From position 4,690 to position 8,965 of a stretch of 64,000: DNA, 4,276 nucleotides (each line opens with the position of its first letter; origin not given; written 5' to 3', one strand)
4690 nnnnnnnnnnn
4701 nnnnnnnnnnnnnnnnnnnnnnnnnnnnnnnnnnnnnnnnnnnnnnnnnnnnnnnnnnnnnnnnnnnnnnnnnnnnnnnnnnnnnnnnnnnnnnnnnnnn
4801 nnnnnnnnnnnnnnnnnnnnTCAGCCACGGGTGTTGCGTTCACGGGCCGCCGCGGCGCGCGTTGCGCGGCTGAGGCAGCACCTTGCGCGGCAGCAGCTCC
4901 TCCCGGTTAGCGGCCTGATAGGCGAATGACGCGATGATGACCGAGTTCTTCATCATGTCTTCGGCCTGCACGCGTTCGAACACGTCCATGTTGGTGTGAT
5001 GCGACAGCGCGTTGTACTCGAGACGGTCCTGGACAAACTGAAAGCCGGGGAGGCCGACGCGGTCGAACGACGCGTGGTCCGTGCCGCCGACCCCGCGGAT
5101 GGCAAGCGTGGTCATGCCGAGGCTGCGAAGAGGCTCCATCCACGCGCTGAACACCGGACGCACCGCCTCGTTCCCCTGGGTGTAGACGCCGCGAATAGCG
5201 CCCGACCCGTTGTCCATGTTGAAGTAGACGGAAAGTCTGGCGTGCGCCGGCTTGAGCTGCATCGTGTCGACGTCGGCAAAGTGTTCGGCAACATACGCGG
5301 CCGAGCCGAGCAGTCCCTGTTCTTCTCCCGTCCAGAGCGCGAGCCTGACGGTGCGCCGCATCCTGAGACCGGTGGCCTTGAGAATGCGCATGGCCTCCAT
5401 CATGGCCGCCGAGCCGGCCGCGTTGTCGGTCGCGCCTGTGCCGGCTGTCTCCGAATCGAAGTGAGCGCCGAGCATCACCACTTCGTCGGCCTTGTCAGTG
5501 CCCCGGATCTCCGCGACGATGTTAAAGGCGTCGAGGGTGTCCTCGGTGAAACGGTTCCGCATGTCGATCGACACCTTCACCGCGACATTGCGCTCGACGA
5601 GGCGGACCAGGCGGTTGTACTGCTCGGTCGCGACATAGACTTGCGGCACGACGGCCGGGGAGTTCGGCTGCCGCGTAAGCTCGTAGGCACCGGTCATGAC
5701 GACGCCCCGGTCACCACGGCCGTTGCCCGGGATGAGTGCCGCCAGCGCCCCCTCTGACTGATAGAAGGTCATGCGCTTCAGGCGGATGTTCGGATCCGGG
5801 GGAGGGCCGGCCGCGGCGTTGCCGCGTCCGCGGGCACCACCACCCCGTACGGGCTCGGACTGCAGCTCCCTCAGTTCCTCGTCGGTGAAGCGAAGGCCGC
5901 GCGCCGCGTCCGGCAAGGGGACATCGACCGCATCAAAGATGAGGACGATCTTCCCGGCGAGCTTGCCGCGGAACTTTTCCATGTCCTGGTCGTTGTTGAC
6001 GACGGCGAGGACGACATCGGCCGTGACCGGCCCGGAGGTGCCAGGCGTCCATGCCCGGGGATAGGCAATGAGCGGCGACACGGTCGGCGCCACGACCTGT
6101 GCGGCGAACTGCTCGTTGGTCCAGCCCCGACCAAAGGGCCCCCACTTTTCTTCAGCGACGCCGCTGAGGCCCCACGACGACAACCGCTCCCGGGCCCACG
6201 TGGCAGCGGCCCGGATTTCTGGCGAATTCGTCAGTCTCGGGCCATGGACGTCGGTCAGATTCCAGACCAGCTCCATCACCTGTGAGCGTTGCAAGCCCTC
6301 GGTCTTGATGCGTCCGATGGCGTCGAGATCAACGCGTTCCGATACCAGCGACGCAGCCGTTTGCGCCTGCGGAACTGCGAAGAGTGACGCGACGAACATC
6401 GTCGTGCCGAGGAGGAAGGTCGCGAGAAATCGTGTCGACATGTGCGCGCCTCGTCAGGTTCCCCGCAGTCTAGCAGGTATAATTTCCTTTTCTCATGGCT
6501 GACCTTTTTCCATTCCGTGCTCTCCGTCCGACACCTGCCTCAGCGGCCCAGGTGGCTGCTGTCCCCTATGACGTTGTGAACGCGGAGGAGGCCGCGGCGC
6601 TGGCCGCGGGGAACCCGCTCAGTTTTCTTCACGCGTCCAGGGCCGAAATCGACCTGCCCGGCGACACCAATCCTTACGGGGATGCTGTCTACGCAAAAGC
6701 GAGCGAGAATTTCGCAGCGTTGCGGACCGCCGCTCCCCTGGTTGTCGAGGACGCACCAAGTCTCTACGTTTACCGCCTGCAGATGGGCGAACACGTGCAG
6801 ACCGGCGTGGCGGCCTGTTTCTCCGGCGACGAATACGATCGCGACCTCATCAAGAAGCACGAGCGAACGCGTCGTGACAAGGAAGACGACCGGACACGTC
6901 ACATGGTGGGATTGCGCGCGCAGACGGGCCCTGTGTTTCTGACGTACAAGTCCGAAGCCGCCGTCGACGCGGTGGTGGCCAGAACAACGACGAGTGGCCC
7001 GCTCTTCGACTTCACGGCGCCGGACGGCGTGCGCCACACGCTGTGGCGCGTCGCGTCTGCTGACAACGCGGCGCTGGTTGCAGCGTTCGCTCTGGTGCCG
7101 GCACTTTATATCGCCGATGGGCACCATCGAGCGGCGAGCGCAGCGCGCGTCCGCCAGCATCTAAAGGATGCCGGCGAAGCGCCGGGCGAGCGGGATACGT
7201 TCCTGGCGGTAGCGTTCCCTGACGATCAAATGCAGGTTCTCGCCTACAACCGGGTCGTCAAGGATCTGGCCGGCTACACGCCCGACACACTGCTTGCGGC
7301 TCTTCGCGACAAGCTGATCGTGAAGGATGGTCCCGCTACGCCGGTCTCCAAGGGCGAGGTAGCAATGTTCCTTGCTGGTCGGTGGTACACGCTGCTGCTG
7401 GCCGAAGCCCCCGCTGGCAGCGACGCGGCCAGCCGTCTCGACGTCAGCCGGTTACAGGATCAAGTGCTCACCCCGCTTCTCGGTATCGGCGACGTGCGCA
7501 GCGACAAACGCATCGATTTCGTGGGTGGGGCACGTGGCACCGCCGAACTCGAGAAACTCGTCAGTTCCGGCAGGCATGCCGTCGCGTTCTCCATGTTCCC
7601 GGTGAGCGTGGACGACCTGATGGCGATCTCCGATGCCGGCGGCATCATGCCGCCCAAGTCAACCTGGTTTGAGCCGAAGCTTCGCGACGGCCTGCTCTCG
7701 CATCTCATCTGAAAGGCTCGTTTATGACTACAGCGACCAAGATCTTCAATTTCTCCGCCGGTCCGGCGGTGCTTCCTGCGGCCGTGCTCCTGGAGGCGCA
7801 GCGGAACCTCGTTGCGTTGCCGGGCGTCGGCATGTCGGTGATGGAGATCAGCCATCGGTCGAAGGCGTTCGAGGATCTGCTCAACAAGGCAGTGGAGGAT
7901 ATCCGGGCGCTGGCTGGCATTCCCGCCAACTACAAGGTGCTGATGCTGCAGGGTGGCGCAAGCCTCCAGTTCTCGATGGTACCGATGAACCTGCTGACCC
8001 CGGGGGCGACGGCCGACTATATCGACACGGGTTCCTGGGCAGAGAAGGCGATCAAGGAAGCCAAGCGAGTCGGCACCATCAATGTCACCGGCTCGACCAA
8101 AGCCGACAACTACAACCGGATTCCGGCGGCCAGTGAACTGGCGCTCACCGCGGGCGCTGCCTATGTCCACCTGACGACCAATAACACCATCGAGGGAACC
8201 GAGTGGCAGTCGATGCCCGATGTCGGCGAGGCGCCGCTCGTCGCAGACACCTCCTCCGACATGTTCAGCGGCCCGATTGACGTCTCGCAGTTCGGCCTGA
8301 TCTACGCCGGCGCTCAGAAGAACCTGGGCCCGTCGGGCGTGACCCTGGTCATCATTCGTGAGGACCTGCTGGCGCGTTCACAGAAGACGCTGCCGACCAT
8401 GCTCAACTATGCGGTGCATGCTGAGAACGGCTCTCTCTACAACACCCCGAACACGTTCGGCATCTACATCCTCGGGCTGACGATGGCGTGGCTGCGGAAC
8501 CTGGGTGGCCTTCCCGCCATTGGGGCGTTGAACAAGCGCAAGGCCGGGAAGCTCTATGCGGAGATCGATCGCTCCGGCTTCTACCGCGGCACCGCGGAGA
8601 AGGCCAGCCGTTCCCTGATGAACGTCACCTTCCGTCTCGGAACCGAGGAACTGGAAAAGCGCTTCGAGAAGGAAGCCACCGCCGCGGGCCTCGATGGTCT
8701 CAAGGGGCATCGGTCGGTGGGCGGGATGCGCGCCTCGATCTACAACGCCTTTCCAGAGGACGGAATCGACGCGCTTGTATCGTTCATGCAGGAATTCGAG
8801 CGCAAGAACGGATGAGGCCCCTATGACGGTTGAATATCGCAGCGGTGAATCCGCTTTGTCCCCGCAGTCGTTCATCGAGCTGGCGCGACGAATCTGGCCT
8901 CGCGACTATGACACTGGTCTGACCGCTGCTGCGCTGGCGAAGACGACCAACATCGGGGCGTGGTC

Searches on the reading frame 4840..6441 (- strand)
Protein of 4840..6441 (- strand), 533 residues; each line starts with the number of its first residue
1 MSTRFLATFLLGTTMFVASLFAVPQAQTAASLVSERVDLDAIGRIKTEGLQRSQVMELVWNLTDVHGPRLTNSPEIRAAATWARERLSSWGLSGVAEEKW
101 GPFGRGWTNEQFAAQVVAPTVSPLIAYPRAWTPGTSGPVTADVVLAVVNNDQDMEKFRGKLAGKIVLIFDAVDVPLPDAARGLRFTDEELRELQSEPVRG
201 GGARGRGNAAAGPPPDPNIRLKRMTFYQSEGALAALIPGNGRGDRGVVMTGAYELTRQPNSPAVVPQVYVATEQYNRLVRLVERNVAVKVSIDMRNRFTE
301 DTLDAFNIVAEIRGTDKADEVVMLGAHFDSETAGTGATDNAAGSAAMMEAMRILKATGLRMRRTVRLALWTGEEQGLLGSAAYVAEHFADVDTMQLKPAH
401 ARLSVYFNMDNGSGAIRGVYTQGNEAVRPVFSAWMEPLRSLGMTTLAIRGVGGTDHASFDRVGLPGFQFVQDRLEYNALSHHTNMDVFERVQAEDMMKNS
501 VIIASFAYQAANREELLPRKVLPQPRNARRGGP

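Call 28: search_protein_families(library=pfam, proteins=[window:4840-6441:-], max_evalue=0.0001)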
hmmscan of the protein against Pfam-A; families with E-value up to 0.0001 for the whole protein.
window:4840-6441:- (533 aa): 2 families
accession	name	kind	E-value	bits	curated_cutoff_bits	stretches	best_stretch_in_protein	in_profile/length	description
PF04389.22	Peptidase_M28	-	2.6e-34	119.1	21.3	1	307-505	1-191/193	Peptidase family M28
PF01546.33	Peptidase_M20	-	6.1e-08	33.3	24.6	1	334-392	30-82/206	Peptidase family M20/M25/M40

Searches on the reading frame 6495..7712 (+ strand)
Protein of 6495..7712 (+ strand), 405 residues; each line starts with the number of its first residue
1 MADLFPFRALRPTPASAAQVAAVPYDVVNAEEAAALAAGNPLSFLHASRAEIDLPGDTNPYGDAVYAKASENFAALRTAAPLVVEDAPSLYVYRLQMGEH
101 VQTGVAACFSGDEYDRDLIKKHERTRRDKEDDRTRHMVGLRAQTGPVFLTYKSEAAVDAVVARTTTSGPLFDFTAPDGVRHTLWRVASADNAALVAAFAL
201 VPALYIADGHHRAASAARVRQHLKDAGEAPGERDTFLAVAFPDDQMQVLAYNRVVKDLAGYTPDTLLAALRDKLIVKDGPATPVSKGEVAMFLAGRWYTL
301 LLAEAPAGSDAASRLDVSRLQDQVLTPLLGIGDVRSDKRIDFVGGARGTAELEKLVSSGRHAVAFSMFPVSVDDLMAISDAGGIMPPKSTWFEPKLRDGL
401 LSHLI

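Call 28: search_protein_families(library=pfam, proteins=[window:6495-7712:+], max_evalue=0.0001)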
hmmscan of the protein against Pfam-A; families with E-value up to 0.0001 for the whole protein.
window:6495-7712:+ (405 aa): 1 family
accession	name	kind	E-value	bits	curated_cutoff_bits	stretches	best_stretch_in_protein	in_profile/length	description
PF06245.16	DUF1015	-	4.5e-92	308.9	25.8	1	5-318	2-325/325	Protein of unknown function (DUF1015)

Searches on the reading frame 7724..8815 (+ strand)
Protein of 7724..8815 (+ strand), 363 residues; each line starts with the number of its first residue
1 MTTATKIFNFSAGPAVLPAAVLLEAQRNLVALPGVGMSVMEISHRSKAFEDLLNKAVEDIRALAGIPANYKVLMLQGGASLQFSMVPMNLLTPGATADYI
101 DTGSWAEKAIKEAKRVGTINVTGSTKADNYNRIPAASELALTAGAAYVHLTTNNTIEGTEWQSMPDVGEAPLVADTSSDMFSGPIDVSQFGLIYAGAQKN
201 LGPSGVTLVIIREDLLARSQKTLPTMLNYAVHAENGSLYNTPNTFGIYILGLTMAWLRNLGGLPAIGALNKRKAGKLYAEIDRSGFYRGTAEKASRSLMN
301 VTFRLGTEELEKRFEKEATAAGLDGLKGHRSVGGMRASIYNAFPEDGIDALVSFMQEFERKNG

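Call 28: search_protein_families(library=pfam, proteins=[window:7724-8815:+], max_evalue=0.0001)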
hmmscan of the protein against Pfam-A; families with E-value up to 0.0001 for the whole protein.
window:7724-8815:+ (363 aa): 1 family
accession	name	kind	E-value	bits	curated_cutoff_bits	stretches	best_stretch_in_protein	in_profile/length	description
PF00266.25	Aminotran_5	-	6e-44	150.9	21.5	1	7-351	1-371/371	Aminotransferase class-V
